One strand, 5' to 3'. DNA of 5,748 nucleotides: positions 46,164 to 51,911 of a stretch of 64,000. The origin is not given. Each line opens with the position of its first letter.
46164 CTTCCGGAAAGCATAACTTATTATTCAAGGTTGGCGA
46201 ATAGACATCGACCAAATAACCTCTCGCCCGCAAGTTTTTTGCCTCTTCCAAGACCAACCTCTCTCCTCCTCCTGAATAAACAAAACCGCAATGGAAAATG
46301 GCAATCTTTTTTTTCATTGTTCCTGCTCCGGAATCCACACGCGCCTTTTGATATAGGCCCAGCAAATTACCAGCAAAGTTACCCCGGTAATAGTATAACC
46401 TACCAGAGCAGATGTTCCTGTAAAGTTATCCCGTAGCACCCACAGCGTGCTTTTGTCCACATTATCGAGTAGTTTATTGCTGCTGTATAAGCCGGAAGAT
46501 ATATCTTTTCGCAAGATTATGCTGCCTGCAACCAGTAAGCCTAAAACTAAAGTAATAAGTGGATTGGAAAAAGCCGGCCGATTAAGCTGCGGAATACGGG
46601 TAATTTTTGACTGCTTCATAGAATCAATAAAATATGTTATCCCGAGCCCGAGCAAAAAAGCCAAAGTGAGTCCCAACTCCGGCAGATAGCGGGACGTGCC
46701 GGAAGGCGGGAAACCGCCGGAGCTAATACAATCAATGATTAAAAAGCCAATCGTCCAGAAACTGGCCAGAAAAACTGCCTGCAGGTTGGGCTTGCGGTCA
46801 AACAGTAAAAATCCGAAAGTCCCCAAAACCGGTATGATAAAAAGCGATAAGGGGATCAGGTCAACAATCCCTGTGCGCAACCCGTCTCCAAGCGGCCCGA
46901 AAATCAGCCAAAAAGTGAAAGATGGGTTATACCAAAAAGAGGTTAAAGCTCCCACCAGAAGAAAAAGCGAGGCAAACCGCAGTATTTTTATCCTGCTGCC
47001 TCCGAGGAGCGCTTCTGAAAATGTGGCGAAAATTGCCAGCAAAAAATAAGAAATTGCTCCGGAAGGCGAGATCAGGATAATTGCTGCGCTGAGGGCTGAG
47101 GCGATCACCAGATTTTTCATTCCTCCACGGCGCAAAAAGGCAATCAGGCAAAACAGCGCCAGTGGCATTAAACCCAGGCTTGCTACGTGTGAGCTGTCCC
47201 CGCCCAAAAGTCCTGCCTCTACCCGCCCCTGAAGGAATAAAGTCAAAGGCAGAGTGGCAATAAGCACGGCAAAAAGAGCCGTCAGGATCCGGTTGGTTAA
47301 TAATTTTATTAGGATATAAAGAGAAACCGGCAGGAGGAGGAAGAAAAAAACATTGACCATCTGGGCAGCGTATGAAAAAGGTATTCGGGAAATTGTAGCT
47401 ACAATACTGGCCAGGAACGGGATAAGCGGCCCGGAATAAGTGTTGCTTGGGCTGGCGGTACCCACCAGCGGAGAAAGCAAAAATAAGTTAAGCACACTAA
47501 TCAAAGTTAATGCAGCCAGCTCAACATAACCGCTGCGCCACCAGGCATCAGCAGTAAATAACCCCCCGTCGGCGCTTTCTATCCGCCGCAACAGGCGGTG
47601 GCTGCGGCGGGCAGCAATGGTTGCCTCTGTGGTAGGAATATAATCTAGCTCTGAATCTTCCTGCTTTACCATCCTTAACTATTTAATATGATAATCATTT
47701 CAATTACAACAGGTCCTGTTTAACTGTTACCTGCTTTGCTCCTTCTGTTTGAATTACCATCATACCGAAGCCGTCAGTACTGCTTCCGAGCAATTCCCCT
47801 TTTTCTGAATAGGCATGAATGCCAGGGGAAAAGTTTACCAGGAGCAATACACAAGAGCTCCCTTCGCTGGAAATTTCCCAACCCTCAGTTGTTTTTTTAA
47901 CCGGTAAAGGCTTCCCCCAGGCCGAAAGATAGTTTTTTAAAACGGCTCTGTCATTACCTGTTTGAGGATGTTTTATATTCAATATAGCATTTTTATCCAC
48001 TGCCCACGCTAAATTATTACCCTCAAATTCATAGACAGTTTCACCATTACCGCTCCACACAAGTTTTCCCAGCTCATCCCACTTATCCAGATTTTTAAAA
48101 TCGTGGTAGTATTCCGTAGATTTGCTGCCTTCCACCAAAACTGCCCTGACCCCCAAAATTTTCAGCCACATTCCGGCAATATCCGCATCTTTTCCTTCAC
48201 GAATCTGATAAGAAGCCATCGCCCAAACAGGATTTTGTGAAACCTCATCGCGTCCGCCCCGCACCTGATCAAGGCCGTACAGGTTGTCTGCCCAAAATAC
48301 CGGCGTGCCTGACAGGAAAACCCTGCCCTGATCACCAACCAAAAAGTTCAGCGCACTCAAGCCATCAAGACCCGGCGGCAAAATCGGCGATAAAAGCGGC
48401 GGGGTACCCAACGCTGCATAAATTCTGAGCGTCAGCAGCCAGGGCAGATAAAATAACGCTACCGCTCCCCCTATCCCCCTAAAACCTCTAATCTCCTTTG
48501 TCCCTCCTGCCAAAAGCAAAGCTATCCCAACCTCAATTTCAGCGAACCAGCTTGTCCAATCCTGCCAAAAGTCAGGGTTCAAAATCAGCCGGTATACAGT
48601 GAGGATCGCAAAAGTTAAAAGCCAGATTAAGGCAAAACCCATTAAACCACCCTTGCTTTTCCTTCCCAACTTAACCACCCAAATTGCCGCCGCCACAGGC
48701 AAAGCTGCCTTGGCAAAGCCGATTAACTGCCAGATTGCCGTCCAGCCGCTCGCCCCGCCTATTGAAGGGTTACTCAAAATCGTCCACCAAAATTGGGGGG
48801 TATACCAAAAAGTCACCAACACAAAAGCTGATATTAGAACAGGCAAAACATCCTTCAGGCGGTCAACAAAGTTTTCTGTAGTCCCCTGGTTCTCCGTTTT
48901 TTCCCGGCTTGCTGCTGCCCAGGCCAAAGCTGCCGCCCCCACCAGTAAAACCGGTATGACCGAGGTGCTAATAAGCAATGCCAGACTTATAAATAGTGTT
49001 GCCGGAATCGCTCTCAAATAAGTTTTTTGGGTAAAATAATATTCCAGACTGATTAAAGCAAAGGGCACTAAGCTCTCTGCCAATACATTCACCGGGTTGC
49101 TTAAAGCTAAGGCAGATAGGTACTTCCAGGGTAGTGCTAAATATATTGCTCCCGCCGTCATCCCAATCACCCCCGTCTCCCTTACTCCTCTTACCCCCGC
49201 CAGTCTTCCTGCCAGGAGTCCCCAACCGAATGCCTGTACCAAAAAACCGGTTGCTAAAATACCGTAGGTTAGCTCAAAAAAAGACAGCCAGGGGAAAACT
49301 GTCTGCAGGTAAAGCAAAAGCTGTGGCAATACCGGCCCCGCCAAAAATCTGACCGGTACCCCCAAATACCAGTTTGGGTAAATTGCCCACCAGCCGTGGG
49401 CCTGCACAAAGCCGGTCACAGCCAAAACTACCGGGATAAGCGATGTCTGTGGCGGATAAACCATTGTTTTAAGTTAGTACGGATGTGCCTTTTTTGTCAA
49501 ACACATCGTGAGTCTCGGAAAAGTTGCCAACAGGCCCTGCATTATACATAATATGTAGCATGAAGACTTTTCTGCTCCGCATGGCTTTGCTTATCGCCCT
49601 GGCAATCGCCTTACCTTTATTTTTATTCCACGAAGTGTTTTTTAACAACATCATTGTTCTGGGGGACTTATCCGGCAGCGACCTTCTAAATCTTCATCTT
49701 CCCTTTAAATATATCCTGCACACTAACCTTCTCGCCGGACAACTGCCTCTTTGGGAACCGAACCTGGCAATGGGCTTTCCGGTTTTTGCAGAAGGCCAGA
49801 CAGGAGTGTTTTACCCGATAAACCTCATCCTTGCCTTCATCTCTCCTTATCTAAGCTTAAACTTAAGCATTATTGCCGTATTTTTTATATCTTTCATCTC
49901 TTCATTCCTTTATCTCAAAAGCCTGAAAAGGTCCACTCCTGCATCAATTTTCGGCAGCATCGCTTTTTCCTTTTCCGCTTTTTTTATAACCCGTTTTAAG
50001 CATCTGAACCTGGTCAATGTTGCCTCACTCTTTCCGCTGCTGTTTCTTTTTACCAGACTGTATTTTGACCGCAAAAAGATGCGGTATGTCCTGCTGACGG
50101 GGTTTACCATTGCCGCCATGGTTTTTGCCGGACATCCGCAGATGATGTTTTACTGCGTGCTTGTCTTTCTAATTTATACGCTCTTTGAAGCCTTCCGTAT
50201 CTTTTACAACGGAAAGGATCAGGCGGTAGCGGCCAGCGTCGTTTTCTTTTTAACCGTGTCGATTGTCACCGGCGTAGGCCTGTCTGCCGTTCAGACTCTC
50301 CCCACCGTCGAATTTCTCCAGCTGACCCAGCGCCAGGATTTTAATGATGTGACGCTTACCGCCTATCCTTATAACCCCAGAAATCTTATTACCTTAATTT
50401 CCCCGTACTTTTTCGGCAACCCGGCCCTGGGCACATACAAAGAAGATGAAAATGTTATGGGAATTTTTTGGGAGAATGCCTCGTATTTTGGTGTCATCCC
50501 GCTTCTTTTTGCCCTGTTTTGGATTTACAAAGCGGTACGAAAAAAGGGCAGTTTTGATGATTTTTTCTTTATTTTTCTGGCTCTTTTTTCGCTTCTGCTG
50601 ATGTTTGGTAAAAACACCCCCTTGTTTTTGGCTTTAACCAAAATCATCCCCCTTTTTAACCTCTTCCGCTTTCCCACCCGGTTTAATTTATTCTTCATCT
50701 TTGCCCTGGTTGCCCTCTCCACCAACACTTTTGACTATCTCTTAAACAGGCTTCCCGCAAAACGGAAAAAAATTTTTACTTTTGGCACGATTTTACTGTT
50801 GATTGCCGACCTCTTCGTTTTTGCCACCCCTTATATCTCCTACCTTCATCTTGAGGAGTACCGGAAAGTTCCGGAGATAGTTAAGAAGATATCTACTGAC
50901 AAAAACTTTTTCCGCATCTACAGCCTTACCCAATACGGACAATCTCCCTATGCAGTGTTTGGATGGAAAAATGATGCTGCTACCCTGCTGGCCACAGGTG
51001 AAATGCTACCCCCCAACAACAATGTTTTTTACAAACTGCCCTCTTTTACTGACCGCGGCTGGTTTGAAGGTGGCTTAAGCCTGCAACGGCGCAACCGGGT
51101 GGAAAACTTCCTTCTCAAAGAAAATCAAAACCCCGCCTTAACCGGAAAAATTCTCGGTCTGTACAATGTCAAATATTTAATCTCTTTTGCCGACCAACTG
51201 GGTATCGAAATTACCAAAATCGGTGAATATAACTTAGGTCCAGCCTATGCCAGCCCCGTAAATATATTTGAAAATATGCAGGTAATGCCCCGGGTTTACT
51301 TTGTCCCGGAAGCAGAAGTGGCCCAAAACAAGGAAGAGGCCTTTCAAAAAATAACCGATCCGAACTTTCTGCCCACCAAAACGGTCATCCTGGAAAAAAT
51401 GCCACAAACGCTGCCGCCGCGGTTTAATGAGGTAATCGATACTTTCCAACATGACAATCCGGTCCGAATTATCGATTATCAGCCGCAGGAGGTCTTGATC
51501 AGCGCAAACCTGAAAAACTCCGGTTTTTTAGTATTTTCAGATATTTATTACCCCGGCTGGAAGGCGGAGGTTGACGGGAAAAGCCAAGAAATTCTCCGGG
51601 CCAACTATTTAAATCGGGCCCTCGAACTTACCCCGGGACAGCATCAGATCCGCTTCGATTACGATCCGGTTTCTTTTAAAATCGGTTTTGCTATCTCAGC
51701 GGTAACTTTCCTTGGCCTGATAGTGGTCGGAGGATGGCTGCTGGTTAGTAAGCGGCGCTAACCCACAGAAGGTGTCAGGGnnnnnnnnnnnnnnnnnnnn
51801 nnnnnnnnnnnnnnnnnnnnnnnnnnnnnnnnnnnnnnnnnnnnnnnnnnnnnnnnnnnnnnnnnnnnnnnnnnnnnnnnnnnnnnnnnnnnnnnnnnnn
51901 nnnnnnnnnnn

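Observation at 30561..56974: Envelope-glycan island with four radical-SAM enzymes (three B12-binding class B), three methyltransferases, an epimerase and seven or more GT-C-like membrane transferases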

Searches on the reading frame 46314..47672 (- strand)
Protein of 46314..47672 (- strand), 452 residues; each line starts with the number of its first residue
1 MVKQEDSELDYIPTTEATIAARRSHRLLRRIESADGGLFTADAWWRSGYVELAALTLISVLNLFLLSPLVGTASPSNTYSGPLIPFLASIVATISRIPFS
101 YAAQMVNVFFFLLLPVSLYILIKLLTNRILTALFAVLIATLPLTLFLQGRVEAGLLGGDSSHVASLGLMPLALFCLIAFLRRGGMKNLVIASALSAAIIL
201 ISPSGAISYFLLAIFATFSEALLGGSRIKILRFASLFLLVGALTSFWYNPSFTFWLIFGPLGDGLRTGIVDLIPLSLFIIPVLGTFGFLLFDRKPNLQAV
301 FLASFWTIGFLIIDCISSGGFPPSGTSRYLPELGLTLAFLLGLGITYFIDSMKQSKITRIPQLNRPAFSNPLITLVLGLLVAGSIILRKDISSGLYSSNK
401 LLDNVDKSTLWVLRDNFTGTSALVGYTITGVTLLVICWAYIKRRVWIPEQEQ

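Call 4: search_protein_families(library=pfam, proteins=[window:46314-47672:-], max_evalue=0.01)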
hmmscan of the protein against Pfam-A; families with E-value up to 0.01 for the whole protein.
window:46314-47672:- (452 aa): 1 family
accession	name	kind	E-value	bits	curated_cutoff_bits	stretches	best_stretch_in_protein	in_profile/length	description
PF10131.15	PTPS_related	-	6.2e-05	22.1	26.4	1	79-257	3-174/621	6-pyruvoyl-tetrahydropterin synthase related domain; membrane protein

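Call 9: search_protein_families(library=ncbifam, proteins=[window:46314-47672:-], max_evalue=0.001)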
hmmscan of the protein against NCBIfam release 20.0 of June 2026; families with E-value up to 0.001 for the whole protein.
window:46314-47672:- (452 aa): 0 families

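Call 56: search_protein_families(library=pfam, proteins=[window:46314-47672:-], max_evalue=10)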
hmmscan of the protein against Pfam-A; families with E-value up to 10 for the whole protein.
window:46314-47672:- (452 aa): 2 families
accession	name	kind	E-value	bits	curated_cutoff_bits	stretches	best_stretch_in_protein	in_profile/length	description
PF10131.15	PTPS_related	-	6.2e-05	22.1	26.4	1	79-257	3-174/621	6-pyruvoyl-tetrahydropterin synthase related domain; membrane protein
PF24283.1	DUF7471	-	0.69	10.4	27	1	163-196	9-42/86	Family of unknown function (DUF7471)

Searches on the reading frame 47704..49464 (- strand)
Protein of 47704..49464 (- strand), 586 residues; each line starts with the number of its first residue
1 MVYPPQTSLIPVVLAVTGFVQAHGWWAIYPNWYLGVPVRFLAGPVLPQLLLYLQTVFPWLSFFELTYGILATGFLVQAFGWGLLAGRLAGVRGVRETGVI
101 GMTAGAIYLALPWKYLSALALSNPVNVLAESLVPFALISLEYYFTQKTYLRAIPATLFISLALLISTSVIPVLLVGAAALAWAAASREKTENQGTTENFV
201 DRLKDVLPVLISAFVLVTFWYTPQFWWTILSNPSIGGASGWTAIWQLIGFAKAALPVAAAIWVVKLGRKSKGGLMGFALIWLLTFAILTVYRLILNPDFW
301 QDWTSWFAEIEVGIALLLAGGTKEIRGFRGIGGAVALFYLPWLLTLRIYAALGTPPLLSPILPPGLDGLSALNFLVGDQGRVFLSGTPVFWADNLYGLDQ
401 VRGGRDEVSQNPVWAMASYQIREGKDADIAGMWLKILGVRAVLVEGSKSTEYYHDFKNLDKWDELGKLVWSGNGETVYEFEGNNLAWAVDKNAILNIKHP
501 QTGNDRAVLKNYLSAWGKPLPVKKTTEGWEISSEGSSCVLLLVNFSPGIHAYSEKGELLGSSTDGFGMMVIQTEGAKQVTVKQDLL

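Call 4: search_protein_families(library=pfam, proteins=[window:47704-49464:-], max_evalue=0.01)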
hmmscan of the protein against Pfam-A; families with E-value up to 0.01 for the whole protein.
window:47704-49464:- (586 aa): 0 families

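Call 9: search_protein_families(library=ncbifam, proteins=[window:47704-49464:-], max_evalue=0.001)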
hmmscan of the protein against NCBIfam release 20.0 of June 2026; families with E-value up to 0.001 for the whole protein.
window:47704-49464:- (586 aa): 0 families

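Call 56: search_protein_families(library=pfam, proteins=[window:47704-49464:-], max_evalue=10)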
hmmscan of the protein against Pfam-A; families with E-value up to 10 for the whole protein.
window:47704-49464:- (586 aa): 1 family
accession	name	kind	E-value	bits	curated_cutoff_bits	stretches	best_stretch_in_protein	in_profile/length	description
PF10131.15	PTPS_related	-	0.027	13.4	26.4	1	94-232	48-178/621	6-pyruvoyl-tetrahydropterin synthase related domain; membrane protein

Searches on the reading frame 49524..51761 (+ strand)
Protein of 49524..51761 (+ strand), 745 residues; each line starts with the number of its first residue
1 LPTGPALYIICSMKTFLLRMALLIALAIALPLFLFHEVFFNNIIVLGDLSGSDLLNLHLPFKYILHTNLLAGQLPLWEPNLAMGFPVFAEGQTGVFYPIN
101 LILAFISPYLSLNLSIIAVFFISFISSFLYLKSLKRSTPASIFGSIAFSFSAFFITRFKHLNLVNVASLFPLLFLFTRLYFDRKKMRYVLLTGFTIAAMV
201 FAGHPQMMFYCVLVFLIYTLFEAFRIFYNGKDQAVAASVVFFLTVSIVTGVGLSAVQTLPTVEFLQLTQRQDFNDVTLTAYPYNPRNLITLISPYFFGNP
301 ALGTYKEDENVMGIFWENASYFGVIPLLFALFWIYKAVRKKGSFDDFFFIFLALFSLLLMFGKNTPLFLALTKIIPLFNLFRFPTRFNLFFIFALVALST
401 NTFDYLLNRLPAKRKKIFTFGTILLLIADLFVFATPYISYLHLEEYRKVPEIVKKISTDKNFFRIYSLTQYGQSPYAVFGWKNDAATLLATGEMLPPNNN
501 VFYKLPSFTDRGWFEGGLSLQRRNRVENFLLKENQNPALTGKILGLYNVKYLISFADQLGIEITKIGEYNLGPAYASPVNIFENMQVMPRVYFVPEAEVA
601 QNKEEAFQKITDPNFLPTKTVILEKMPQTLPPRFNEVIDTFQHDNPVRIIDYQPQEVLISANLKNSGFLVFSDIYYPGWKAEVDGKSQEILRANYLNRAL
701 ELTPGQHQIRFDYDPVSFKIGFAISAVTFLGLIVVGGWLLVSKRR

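Call 4: search_protein_families(library=pfam, proteins=[window:49524-51761:+], max_evalue=0.01)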
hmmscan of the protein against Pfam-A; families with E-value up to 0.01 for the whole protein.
window:49524-51761:+ (745 aa): 1 family
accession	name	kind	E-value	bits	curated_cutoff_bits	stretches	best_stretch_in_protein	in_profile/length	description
PF09586.16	YfhO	-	1.8e-17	63.5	28.5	2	633-725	743-835/835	Bacterial membrane protein YfhO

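Call 9: search_protein_families(library=ncbifam, proteins=[window:49524-51761:+], max_evalue=0.001)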
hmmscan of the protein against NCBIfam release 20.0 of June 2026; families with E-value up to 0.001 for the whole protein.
window:49524-51761:+ (745 aa): 1 family
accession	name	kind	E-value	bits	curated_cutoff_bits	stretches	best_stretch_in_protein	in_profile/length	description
NF047590.1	GlcsyltransPgfM2Strep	equivalog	2.5e-06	26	1500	1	667-735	808-876/884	glycosyltransferase PgfM2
